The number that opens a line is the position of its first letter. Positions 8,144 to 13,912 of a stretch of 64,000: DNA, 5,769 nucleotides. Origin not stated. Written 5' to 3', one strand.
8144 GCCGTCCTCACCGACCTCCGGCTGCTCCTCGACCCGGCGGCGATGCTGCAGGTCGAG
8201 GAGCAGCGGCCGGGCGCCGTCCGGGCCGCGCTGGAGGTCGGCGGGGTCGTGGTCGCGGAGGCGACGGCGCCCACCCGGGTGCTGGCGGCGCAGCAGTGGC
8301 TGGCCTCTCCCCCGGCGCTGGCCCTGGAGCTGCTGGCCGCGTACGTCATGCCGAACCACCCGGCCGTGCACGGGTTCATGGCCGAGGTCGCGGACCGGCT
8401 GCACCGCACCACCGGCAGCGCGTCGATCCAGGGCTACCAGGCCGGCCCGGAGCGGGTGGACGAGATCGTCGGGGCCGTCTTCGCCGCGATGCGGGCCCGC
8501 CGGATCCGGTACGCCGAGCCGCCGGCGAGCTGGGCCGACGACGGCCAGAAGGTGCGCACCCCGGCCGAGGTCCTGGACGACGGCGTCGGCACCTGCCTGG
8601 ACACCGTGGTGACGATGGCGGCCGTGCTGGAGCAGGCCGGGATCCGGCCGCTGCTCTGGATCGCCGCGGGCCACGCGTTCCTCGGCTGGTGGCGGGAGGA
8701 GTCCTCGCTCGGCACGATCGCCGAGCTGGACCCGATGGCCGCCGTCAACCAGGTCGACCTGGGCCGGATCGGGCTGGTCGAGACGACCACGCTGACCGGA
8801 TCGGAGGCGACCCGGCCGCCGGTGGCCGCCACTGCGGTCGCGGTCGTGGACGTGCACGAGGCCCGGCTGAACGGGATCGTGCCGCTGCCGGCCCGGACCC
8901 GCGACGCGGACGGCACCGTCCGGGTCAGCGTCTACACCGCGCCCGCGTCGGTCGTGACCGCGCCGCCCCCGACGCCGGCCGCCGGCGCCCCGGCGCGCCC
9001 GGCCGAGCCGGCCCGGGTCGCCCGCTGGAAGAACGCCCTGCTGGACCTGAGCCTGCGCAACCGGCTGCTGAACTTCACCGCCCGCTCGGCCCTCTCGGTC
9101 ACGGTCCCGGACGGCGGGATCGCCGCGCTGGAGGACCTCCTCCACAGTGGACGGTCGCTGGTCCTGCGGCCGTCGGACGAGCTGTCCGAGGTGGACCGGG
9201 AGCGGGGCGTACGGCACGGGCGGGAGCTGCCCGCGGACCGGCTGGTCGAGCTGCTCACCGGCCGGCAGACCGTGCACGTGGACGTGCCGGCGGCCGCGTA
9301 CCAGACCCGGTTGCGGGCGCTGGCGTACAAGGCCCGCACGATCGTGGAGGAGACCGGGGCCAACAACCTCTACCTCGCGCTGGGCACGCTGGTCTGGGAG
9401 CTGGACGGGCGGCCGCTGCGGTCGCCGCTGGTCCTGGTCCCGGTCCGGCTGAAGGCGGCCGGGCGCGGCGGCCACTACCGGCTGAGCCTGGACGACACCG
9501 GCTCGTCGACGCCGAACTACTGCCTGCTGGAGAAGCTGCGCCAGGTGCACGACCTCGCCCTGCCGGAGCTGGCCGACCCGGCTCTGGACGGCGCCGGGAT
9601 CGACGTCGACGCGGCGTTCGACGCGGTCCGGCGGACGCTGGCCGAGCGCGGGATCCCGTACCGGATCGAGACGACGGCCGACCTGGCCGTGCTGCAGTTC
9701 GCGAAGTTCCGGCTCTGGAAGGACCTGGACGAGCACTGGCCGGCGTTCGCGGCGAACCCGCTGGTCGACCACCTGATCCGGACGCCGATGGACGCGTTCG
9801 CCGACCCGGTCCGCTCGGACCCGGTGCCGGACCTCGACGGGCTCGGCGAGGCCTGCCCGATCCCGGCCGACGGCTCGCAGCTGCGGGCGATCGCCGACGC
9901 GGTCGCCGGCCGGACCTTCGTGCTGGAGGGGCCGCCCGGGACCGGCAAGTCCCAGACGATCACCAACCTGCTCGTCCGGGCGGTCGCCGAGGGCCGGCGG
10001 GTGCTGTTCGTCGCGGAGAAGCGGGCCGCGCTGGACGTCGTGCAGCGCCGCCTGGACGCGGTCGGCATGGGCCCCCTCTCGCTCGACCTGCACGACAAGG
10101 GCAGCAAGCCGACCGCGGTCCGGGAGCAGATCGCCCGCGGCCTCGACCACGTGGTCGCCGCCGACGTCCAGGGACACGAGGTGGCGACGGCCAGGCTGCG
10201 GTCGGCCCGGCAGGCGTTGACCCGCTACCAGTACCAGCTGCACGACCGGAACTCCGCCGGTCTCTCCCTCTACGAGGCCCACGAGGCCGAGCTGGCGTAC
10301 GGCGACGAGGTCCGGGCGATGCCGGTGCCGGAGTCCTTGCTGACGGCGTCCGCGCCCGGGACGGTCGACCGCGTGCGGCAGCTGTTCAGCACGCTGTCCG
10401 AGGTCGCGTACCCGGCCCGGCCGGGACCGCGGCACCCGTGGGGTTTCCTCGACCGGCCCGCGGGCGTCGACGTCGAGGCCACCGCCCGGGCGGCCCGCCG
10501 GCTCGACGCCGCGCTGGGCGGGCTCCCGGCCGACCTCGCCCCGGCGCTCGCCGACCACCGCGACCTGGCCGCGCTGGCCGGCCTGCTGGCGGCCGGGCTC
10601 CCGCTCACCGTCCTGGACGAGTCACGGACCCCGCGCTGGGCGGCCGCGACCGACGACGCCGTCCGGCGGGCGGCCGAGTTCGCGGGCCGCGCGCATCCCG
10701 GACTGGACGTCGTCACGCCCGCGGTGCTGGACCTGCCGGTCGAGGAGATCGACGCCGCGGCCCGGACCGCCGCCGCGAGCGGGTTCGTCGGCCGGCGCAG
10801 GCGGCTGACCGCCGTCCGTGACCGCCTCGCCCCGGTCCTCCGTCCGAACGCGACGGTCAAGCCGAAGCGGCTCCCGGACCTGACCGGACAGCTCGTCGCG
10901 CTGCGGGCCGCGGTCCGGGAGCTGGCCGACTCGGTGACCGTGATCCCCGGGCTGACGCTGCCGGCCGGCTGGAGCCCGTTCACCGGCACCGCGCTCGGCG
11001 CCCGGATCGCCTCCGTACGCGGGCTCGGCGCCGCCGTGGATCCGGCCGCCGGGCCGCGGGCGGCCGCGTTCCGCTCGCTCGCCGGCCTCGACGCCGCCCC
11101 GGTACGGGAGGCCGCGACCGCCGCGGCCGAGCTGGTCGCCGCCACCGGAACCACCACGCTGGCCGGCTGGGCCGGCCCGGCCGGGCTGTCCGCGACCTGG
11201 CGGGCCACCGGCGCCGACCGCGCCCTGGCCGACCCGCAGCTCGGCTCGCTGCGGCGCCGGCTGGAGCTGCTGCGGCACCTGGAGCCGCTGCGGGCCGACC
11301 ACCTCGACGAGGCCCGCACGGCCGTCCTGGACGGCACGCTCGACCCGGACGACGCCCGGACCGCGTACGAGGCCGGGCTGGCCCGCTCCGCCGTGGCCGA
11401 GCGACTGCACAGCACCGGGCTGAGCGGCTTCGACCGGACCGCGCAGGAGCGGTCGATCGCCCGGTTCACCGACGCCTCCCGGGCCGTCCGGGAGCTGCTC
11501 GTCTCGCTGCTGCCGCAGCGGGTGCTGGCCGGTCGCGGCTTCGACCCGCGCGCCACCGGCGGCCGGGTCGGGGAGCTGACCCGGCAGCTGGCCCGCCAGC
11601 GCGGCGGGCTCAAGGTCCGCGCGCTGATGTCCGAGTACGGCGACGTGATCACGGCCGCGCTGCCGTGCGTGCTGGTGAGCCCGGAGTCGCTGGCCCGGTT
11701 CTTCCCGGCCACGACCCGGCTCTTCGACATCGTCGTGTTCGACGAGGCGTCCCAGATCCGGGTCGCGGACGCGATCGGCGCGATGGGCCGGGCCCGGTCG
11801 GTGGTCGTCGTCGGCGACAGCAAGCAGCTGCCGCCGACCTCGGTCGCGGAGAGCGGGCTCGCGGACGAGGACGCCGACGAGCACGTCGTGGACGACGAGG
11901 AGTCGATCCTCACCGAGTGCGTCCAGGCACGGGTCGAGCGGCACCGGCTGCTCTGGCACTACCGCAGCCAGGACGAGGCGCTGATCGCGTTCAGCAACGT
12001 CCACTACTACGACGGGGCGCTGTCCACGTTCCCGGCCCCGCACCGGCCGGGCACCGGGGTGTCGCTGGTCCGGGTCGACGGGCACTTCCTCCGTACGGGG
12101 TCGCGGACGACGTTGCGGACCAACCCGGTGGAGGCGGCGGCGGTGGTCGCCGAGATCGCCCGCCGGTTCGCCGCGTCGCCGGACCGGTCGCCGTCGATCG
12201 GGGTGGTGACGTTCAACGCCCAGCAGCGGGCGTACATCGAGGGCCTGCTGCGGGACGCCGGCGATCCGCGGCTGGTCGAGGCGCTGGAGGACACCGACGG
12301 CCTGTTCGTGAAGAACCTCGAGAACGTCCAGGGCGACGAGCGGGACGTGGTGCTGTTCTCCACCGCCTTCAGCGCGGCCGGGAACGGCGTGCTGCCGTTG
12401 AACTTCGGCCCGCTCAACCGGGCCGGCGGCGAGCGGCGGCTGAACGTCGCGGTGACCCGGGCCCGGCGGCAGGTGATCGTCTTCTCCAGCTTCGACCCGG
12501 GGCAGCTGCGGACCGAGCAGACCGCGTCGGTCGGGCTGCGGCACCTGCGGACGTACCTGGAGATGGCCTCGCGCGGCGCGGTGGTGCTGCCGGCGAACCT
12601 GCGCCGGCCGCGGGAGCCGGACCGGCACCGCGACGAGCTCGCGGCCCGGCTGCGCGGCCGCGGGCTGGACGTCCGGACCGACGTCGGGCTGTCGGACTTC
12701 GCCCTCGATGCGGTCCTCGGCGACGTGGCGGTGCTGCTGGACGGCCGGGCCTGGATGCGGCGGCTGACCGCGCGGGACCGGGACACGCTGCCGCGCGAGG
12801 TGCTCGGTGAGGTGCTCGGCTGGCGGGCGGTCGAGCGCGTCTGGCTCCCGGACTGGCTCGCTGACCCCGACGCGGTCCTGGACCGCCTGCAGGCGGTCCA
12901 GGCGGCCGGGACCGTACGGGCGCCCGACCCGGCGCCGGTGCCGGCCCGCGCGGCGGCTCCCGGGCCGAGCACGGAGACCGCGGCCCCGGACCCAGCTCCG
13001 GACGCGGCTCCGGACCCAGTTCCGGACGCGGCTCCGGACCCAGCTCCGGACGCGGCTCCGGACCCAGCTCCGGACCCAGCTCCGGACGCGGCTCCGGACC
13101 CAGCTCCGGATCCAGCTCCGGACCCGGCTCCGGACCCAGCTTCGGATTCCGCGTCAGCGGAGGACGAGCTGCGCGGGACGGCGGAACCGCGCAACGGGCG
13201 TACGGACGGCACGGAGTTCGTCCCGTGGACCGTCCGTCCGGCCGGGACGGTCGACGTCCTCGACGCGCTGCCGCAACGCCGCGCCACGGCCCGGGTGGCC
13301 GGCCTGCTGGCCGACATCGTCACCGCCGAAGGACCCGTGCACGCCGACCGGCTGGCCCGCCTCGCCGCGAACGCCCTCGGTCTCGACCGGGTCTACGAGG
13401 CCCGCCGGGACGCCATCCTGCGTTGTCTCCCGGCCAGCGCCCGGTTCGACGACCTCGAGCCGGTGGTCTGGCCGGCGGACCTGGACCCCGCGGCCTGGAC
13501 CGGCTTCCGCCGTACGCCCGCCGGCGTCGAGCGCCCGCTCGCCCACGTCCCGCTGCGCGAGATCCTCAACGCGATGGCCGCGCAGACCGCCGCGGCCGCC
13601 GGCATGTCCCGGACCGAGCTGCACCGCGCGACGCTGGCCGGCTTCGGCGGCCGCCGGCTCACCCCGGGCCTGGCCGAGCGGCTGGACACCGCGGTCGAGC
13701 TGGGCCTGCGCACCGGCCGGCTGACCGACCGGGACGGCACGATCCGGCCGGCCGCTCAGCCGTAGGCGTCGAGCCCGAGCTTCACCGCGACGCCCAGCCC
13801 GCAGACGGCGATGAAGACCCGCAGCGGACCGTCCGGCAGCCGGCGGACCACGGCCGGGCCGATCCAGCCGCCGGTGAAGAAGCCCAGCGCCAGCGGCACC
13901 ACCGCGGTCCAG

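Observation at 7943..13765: Single-gene 1,940-aa transglutaminase-like / DUF4011 / SF1 helicase / REase-like / DUF3320 protein: candidate stand-alone nucleic-acid surveillance or defence module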

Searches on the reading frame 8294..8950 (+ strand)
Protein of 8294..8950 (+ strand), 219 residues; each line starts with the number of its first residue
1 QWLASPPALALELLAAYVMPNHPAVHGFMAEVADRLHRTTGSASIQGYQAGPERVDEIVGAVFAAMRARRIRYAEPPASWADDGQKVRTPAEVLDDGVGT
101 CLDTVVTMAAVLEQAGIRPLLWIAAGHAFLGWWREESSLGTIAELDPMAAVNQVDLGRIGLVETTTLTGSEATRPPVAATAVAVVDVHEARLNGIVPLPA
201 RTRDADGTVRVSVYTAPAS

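Call 55: predict_structure(alignment_id=A2)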
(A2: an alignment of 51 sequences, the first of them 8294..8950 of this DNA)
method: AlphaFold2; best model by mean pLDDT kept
length: 219 residues; sequences in the alignment: 51
mean_pLDDT: 86.4   pTM: 0.87
mean pLDDT of the five models: 86.4, 86.3, 85.9, 85.5, 84.4
residues with pLDDT >= 90: 136; 70-90: 52; 50-70: 16; < 50: 15
segments of 3 or more residues with pLDDT < 50: 1-4, 81-83, 170-174
pLDDT, mean of each block of 10 residues (from residue 1): 64 93 95 96 91 95 93 66 70 91 95 96 90 96 92 94 75 55 94 92 87 77
secondary structure, 60 per line:
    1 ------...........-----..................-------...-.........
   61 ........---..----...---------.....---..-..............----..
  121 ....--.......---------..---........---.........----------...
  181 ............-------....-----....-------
elements in order: H7-17 H23-40 H52-68 H90-94 H101-114 E119-124 E127-133 H148-155 E159-163 H164-167 E181-186 H187-192 E200-203 E209-212

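Call 76: search_protein_families(library=pfam, proteins=[window:8294-8950:+], max_evalue=1)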
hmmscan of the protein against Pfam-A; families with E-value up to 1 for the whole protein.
window:8294-8950:+ (219 aa): 2 families
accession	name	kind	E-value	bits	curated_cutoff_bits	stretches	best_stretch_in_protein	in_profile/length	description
PF01841.26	Transglut_core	-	0.027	15.2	23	1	67-117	26-70/108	Transglutaminase-like superfamily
PF04473.18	DUF553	-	0.13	12.2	20.5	1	83-120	46-83/140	Transglutaminase-like domain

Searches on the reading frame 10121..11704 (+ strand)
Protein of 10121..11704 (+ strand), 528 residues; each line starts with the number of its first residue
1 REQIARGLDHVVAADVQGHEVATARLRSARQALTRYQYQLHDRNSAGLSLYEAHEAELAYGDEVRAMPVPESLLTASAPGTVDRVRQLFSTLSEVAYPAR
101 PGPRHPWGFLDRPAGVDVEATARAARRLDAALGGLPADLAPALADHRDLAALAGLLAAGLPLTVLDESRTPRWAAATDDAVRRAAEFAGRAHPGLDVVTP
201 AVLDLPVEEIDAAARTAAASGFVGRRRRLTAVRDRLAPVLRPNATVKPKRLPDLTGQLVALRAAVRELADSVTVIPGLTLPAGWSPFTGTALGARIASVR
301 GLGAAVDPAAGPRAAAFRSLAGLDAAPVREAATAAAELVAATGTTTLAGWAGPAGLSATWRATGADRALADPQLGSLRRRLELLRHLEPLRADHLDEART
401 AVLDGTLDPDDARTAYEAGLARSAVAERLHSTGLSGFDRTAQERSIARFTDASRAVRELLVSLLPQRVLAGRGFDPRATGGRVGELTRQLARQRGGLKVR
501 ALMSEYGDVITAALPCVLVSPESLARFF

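Call 76: search_protein_families(library=pfam, proteins=[window:10121-11704:+], max_evalue=1)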
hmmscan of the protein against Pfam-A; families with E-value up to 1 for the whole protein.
window:10121-11704:+ (528 aa): 0 families

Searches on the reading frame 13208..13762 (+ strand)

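Call 76: search_protein_families(library=pfam, proteins=[window:13208-13762:+], max_evalue=1)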
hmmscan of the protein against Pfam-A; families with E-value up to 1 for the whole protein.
window:13208-13762:+ (185 aa): 1 family
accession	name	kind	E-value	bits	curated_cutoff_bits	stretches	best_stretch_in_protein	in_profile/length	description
PF11784.13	DUF3320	-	4.9e-08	33.2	25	1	20-62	2-44/50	Protein of unknown function (DUF3320)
